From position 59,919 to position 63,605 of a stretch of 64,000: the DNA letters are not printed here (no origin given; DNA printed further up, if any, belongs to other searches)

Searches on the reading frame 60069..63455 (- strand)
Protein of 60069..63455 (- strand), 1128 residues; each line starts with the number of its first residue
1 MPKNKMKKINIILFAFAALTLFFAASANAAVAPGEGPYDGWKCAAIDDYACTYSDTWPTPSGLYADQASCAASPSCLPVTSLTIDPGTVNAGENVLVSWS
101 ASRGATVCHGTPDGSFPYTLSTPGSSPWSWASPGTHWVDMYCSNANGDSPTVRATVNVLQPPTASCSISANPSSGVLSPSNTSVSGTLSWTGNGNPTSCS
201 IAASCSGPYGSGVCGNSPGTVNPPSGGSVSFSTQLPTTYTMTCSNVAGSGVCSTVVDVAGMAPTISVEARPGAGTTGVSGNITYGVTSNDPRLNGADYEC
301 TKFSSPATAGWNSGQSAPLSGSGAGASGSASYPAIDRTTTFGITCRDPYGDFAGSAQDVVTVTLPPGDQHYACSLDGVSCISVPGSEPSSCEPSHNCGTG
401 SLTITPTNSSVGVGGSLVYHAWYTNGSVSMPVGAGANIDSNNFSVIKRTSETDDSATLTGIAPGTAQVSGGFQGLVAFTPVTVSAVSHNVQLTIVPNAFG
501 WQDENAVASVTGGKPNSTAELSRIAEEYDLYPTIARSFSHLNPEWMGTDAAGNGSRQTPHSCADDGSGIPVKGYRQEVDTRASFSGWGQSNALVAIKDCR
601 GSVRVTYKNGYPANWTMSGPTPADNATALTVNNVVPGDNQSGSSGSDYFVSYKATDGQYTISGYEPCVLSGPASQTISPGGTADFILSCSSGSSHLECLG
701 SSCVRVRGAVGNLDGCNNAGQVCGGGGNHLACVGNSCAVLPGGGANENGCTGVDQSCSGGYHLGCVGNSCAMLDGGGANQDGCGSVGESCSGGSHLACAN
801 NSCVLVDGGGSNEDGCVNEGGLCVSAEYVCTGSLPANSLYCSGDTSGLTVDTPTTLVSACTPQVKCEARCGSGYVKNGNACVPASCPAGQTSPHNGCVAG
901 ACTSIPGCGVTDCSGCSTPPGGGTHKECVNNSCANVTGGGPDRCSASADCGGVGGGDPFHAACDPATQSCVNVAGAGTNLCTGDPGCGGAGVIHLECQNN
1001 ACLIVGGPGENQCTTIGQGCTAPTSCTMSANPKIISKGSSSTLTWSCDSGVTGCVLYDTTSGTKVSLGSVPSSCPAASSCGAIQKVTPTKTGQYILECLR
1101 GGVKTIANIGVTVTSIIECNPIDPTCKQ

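Call 58: find_encoding_contigs(protein=window:60069-63455:-, flank=10000, max_places=10)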
Protein window:60069-63455:- (1128 aa): 2 contigs read that carry it; 1 place shown.
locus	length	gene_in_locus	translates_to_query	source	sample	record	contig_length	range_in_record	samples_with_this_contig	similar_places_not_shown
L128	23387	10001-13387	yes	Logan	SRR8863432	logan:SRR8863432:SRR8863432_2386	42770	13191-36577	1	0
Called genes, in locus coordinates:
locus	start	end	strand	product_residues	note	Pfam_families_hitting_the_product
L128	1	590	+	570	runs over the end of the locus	PF05157:MshEN, PF00437:T2SSE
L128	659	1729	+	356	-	PF00437:T2SSE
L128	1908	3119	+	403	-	PF28597:T2SSF_N (weak), PF00482:T2SSF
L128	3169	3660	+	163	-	PF07963:N_methyl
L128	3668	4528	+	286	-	PF06750:A24_N_bact, PF01478:Peptidase_A24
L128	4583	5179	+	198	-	-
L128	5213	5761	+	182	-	-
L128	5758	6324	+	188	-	PF07963:N_methyl (weak)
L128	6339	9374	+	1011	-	-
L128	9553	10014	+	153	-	-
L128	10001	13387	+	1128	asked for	-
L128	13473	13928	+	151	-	-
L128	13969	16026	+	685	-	PF22745:Nlig-Ia, PF01653:DNA_ligase_aden, PF03120:OB_DNA_ligase, PF14520:HHH_5 (weak), PF12826:HHH_2, PF00533:BRCT, PF12738:PTCB-BRCT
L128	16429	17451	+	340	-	PF09587:PGA_cap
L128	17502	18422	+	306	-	-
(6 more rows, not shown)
